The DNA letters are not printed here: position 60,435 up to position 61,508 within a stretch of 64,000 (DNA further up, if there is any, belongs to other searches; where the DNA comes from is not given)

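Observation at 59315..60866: The prohead protease C-terminus carries a copy of the capsid protein N-terminal segment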

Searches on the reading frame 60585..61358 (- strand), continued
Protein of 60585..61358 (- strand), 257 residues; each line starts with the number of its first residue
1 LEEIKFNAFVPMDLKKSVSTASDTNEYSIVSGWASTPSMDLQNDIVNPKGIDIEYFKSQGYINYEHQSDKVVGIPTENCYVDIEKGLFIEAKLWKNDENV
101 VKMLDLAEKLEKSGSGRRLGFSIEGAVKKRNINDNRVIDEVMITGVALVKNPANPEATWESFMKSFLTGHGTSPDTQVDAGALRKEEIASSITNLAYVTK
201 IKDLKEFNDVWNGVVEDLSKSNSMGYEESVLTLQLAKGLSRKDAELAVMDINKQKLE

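Call 47: find_homologous_proteins(query=window:60585-61358:-, max_evalue=0.001)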
Query window:60585-61358:- (257 aa): 132 proteins with E <= 0.001 among 710 candidates; the best 120 are listed.
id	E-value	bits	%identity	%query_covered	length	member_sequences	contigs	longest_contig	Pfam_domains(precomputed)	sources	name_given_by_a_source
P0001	1.2e-163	560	100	100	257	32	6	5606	PF04586.23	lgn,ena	-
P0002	1.4e-149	514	88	100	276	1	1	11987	PF04586.23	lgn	-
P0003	3.3e-144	496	85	100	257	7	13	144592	PF04586.23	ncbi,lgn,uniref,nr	ncbi:prohead protease [Staphylococcus phage vB_SauH_SPJ2]|uniref:Prohead protease n=6 Tax=Silviaviru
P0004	1.4e-135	468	80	100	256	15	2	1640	PF04586.23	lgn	-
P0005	5.4e-132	456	79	100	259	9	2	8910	-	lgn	-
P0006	3.2e-126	438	75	100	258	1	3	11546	-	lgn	-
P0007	5.5e-119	414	69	100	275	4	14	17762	-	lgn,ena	-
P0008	6.7e-119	414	70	100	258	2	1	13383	PF04586.23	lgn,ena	-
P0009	2.2e-117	409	68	100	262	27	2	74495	-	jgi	-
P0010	1.8e-110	386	99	69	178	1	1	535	-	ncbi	ncbi:hypothetical protein ACR2XX_27385, partial [Klebsiella pneumoniae]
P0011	1.6e-107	376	65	99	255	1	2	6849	PF04586.23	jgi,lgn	-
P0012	1.8e-106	373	67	100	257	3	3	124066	PF04586.23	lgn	-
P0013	4.2e-106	372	69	100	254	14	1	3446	-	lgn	-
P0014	4.4e-106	372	99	69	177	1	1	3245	-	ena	-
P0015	9.0e-106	371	65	100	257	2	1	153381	PF04586.23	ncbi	-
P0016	3.2e-105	369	66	100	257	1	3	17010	PF04586.23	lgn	-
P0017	5.9e-105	368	64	99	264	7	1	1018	PF04586.23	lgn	-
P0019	6.4e-103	361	63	100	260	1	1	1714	PF04586.23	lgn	-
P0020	8.0e-103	361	66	98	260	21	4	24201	PF04586.23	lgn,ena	-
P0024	7.2e-97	341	60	96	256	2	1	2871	PF04586.23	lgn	-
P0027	6.4e-90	319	59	99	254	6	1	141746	PF04586.23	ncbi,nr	ncbi:prohead protease [Staphylococcus phage vB_SauM_VL10]|nr:prohead protease [Staphylococcus phage 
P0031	1.2e-82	295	53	100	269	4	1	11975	PF04586.23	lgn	-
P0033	1.8e-78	281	50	100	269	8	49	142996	PF04586.23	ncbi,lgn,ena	-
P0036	7.0e-78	279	53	99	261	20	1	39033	PF04586.23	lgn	-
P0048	3.7e-69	251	48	93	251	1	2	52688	PF04586.23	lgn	-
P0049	4.6e-67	244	50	93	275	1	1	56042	PF04586.23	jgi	jgi:Caudovirus prohead serine protease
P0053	6.6e-66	240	49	93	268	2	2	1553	PF04586.23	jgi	-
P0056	3.2e-65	238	51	92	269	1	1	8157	PF04586.23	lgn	-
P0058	5.4e-65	237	51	93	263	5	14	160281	PF04586.23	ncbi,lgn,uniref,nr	ncbi:head maturation protease [Bacillus phage Bobb]|uniref:Prohead protease n=3 Tax=Agatevirus TaxID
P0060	8.0e-65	237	50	93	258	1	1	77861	PF04586.23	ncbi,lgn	-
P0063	1.4e-64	236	49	93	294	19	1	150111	PF04586.23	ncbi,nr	ncbi:putative prohead protease [Bacillus phage BSP15]|nr:putative prohead protease [Bacillus phage B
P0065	3.7e-64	234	50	93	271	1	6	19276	PF04586.23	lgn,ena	-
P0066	7.4e-64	233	47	95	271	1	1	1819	PF04586.23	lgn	-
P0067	1.1e-63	233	48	93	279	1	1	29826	PF04586.23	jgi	jgi:Caudovirus prohead serine protease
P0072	6.1e-63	230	47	93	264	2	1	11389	PF04586.23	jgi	jgi:Caudovirus prohead serine protease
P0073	7.9e-63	230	48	93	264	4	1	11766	PF04586.23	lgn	-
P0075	4.0e-62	228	47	97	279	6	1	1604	PF04586.23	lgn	-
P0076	4.3e-62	228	46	98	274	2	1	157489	PF04586.23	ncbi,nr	ncbi:hypothetical protein Goe25_00680 [Bacillus phage vB_BsuM-Goe25]|nr:hypothetical protein Goe25_0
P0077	4.5e-62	228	48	93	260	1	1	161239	PF04586.23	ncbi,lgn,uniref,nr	ncbi:head maturation protease [Bacillus phage Moonbeam]|uniref:Prohead protease n=1 Tax=Bacillus pha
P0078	4.7e-62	227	50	93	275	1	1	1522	PF04586.23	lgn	-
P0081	1.6e-61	226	46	98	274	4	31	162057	PF04586.23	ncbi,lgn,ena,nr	ncbi:hypothetical protein Goe27_00680 [Bacillus phage vB_BsuM-Goe27]|nr:hypothetical protein BSP12_0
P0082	2.1e-61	225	47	94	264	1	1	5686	PF04586.23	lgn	-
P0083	2.2e-61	225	47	95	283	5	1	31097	PF04586.23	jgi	jgi:hypothetical protein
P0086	4.4e-61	224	45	96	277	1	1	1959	PF04586.23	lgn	-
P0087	5.2e-61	224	53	80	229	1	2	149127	PF04586.23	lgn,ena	-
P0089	1.0e-60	223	52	80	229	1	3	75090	PF04586.23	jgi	-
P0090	1.9e-60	222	52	80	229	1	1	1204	PF04586.23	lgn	-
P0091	2.3e-60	222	45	95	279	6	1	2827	PF04586.23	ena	-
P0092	1.2e-59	220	46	93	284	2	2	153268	PF04586.23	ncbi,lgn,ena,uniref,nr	ncbi:putative prohead protease [Bacillus phage BSP36]|uniref:Putative prohead protease n=1 Tax=Bacil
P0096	1.7e-58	216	45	98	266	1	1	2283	PF04586.23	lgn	-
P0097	2.0e-58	216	44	95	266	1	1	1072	PF04586.23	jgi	-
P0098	2.7e-58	215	47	95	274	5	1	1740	PF04586.23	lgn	-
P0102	1.2e-57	213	45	98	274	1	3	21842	PF04586.23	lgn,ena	-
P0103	1.9e-57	212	51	76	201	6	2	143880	PF04586.23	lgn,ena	-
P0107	5.7e-56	208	47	92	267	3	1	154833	PF04586.23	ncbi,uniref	ncbi:HK97 family phage prohead protease [Secundilactobacillus kimchicus]|uniref:HK97 family phage pr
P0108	2.4e-55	206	41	92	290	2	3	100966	PF04586.23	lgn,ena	-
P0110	2.1e-53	199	43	93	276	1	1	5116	PF04586.23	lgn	-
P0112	5.3e-52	195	43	95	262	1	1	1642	PF04586.23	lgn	-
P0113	1.1e-49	187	42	95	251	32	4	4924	PF04586.23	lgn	-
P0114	1.4e-49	187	43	95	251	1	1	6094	PF04586.23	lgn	-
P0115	5.3e-49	185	42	94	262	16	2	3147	PF04586.23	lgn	-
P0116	9.2e-49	184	41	95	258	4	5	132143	PF04586.23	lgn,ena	-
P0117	1.3e-48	183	43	93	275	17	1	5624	PF04586.23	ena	-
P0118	4.6e-48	182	42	93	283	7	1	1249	PF04586.23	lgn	-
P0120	4.5e-47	178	42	95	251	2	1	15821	PF04586.23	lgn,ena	-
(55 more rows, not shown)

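Call 62: predict_structure(alignment_id=A2)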
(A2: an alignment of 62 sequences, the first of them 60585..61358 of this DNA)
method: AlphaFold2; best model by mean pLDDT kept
length: 257 residues; sequences in the alignment: 62
mean_pLDDT: 79.4   pTM: 0.54
mean pLDDT of the five models: 79.4, 77.1, 77.0, 76.9, 75.6
residues with pLDDT >= 90: 124; 70-90: 80; 50-70: 14; < 50: 39
segments of 3 or more residues with pLDDT < 50: 1-23, 164-173, 177-182
pLDDT, mean of each block of 10 residues (from residue 1): 30 28 65 88 91 94 94 92 92 91 84 80 93 95 95 80 44 46 61 85 92 89 89 92 94 82
secondary structure, 60 per line:
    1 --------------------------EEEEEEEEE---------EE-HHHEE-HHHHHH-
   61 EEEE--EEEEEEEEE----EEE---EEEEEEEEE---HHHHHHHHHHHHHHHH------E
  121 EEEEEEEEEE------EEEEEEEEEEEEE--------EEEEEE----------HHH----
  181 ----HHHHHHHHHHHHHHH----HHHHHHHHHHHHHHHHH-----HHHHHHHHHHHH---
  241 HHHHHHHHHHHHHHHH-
elements in order: E27-35 H54-59 E61-64 E67-75 E80-82 E86-94 H98-113 E120-130 E137-149 E158-163 H185-199 H204-220 H226-237 H241-256

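Call 63: find_related_loci(query=A2, collection=viral_contigs, flank=5000)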
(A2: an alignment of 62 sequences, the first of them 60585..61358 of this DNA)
Query A2 (257 aa) in viral_contigs; peptide patterns used: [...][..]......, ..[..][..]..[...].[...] (x = any residue, [..] = any of these).
600 stretches matched a pattern (row limit reached: there are more); 263 encode a relative of the query (tblastn E <= 1e-3); the best 80 are kept; 80 distinct loci.
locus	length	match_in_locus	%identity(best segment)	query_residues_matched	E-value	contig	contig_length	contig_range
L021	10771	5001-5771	100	1-257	1e-172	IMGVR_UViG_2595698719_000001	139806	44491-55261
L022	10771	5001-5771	100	1-257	1e-172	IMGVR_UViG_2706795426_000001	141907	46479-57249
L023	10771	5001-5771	85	1-257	4e-152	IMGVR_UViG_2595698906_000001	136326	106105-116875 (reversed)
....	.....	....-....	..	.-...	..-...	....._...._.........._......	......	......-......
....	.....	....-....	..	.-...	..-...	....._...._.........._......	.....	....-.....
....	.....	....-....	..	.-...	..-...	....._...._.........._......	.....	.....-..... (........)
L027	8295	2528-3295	79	1-256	3e-143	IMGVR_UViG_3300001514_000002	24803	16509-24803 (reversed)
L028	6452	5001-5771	79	1-257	1e-141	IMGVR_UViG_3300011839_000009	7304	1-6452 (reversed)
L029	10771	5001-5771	68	1-257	4e-126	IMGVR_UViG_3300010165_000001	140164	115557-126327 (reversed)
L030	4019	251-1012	64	3-257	4e-117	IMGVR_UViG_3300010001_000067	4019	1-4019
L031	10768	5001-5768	65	1-257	4e-113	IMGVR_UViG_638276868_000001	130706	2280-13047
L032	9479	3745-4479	66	6-253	4e-110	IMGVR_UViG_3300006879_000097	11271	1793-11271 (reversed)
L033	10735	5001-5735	65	6-253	6e-109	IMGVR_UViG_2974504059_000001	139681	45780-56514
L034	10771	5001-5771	68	1-257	4e-126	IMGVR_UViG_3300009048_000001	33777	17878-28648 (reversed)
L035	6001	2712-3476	50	1-251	2e-84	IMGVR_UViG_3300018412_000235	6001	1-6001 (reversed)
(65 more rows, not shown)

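Call 81: fold_search(model_id=the predicted structure, library=pdb)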
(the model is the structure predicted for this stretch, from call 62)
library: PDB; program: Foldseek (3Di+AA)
matches with E <= 10: 337; with E <= 0.001: 12
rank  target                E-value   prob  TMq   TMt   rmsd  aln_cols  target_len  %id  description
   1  1vzv                  1.1e-04  1.00  0.30  0.36  16.9       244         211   14  STRUCTURE OF VARICELLA-ZOSTER VIRUS PROTEASE (released 1998-09-16)
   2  1o6e_A                1.2e-04  1.00  0.33  0.37  20.6       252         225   14  Epstein-Barr virus protease (released 2002-11-14)
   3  1o6e_B                1.4e-04  1.00  0.33  0.36  18.2       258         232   14  Epstein-Barr virus protease (released 2002-11-14)
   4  1nkk_A                2.1e-04  1.00  0.27  0.30   8.3       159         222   15  COMPLEX STRUCTURE OF HCMV PROTEASE AND A PEPTIDOMIMETIC INHIBITOR (released 2003-02-11)
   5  4v07_B                2.5e-04  1.00  0.31  0.35  10.6       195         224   14  Dimeric pseudorabies virus protease pUL26N at 2.1 A resolution (released 2015-07-15)
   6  1nkk_D                2.5e-04  1.00  0.28  0.32   8.0       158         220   14  COMPLEX STRUCTURE OF HCMV PROTEASE AND A PEPTIDOMIMETIC INHIBITOR (released 2003-02-11)
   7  4v07_A                3.2e-04  1.00  0.31  0.35   6.9       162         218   14  Dimeric pseudorabies virus protease pUL26N at 2.1 A resolution (released 2015-07-15)
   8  2pbk_A                3.8e-04  1.00  0.29  0.32   6.2       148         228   14  Crystal structure of KSHV protease in complex with hexapeptide phosphonate inhibitor (released 2007-12-25)
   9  2wpo_A                4.9e-04  1.00  0.28  0.31   6.7       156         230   13  HCMV protease inhibitor complex (released 1999-08-04)
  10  1nkk_B                5.2e-04  0.99  0.25  0.28   8.9       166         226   14  COMPLEX STRUCTURE OF HCMV PROTEASE AND A PEPTIDOMIMETIC INHIBITOR (released 2003-02-11)
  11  4cx8_B                8.0e-04  1.00  0.28  0.33   7.3       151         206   12  Monomeric pseudorabies virus protease pUL26N at 2.5 A resolution (released 2015-05-20)
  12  1ief_B                8.5e-04  0.98  0.24  0.27   8.8       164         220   13  CRYSTAL STRUCTURE OF THE CATALYTIC SITE MUTANT S134A OF THE HUMAN CYTOMEGALOVIRUS PROTEASE (released 2001-06-06)
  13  4v0t_A                1.0e-03  1.00  0.30  0.35   7.2       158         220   11  Monomeric pseudorabies virus protease pUL26N at 2.1 A resolution (released 2015-07-15)
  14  4v08_A                1.4e-03  0.97  0.23  0.27  10.1       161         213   14  Inhibited dimeric pseudorabies virus protease pUL26N at 2 A resolution (released 2015-07-15)
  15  1njt_B                1.5e-03  0.99  0.28  0.30   8.2       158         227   15  COMPLEX STRUCTURE OF HCMV PROTEASE AND A PEPTIDOMIMETIC INHIBITOR (released 2003-02-11)
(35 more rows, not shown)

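Call 98: search_protein_families(library=phrogs, proteins=[window:60585-61358:-], max_evalue=0.001)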
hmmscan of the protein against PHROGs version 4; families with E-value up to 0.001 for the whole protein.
window:60585-61358:- (257 aa): 8 families
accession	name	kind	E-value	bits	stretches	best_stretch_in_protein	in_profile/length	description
phrog_1028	-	head and packaging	1.2e-163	547.7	1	1-256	13-269/591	head maturation protease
phrog_38466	-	head and packaging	4.4e-48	164.3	1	89-250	1-163/170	head maturation protease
phrog_617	-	head and packaging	5.8e-11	43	1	18-165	15-164/626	major head protein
phrog_752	-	head and packaging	4.4e-06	26.9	1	153-208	12-65/475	major head protein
phrog_32465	-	head and packaging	3.6e-05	23.6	1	29-110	64-148/544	head maturation protease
phrog_9427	-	head and packaging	6e-05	23.4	1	25-165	26-171/453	head maturation protease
phrog_21715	-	unknown function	6.6e-05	23.4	1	110-163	90-143/381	-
phrog_13361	-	unknown function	0.00011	23.2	1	24-121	16-105/132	-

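Call 103: search_protein_representatives(alignment_id=A2)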
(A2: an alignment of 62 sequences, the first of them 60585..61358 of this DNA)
Query: 62 sequences, 263 profile positions. Proteins with E-value up to 0.001 (for the whole library): 4640; up to 1e-10: 1619; up to 1e-30: 445. The best 150 are listed.
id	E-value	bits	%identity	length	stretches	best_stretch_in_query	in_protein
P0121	2.7e-111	387.4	-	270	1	5-259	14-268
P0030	1.6e-99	348.8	-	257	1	3-261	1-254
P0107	6.2e-96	337.1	-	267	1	6-256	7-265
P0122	3.6e-86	305.0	-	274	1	7-255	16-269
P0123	1.1e-83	297.0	-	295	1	7-255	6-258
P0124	4.5e-83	294.9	-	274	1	5-256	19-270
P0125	3.0e-82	292.2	-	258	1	20-258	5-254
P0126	8.6e-81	287.4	-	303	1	4-260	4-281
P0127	1.5e-79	283.3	-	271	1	4-259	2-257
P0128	1.8e-79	283.1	-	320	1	5-261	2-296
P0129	3.1e-79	282.3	-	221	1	66-258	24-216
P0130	9.7e-79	280.7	-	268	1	4-256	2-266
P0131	2.6e-77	276.0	-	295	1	5-257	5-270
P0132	4.9e-77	275.1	-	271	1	3-256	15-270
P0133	7.7e-77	274.5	-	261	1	22-257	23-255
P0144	1.1e-64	234.6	-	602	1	3-237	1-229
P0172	1.4e-42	162.2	-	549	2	3-177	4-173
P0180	4.5e-41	157.2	-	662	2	5-177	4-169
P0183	7.5e-41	156.5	-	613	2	27-184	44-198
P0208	4.7e-39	150.6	-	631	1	4-200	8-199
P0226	3.2e-38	147.9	-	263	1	4-255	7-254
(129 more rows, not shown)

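Call 107: find_encoding_contigs(protein=P0172, flank=6000, max_places=3)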
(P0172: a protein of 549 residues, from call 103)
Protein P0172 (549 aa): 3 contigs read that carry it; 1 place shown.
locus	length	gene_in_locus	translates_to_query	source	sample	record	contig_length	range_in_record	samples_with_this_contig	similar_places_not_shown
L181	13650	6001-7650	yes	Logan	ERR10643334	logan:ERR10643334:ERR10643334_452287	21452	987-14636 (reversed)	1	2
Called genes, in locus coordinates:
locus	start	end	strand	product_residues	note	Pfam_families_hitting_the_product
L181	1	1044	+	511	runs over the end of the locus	-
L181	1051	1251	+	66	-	-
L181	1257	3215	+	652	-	PF07591:PT-HINT (weak), PF14890:Intein_splicing (weak), PF04480:DUF559 (weak)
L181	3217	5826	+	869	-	-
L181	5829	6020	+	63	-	-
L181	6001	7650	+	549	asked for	-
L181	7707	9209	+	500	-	-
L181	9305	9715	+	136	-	-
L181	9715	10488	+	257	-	-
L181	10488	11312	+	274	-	-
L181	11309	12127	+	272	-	-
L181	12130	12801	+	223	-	-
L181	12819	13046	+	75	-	-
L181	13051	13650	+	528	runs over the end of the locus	?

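Call 108: find_encoding_contigs(protein=P0183, flank=6000, max_places=3)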
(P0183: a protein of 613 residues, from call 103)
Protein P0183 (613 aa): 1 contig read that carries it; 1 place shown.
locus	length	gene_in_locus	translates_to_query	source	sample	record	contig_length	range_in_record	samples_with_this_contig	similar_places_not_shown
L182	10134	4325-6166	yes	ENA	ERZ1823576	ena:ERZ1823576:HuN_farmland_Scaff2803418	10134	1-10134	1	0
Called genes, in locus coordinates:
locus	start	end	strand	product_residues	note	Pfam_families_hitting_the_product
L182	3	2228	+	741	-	?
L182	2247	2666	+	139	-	-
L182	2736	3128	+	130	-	-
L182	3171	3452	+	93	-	-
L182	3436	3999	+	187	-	-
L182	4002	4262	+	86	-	-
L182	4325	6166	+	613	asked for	-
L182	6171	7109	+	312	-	-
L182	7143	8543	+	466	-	PF17236:SU10_MCP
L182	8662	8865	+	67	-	-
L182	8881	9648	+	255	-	-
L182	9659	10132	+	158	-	?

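Call 110: find_encoding_contigs(protein=P0208, flank=5000, max_places=2)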
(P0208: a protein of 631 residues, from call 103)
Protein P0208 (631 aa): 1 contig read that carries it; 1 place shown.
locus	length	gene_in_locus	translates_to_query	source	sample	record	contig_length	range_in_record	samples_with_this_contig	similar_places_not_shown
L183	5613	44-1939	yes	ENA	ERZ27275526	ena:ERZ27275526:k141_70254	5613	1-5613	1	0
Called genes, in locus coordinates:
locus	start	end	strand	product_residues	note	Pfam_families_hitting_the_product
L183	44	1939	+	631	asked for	-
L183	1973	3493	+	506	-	PF17236:SU10_MCP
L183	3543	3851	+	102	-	-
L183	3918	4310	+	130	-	PF02037:SAP (faint)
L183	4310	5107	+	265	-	-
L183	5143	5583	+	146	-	-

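Call 111: find_encoding_contigs(protein=P0144, flank=5000, max_places=2)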
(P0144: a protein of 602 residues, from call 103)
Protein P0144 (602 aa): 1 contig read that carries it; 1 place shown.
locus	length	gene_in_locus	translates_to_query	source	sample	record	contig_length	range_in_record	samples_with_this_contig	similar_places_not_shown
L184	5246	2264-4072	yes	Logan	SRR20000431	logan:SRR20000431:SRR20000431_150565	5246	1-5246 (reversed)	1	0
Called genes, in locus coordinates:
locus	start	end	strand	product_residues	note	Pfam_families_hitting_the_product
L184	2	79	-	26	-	?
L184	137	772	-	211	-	PF01712:dNK, PF02223:Thymidylate_kin (faint), PF13238:AAA_18 (weak)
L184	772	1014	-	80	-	PF00462:Glutaredoxin, PF13192:Thioredoxin_3 (weak)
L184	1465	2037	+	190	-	PF01476:LysM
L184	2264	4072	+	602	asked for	-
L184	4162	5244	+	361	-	?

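Call 112: find_encoding_contigs(protein=P0180, flank=5000, max_places=2)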
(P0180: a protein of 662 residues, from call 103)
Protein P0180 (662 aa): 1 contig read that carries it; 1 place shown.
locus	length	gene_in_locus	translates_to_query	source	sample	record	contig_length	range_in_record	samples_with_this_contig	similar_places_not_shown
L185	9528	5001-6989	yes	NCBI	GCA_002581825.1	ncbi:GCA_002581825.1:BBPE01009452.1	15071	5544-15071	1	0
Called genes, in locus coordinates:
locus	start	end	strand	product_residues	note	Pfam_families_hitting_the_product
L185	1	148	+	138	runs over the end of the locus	-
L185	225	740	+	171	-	-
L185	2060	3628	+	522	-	-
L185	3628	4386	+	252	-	-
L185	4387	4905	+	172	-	-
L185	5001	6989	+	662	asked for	-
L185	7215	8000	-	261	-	-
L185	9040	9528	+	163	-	?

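Call 113: find_encoding_contigs(protein=P0226, flank=5000, max_places=2)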
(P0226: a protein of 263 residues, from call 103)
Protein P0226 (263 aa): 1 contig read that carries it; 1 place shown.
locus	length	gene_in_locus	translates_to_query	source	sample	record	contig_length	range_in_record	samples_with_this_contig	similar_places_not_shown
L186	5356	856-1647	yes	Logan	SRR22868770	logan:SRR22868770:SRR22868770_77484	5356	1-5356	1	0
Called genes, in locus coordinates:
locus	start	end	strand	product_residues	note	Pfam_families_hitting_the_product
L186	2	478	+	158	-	?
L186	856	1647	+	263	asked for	-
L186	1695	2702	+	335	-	-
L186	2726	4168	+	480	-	-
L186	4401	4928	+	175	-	-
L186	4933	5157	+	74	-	-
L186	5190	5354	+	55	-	?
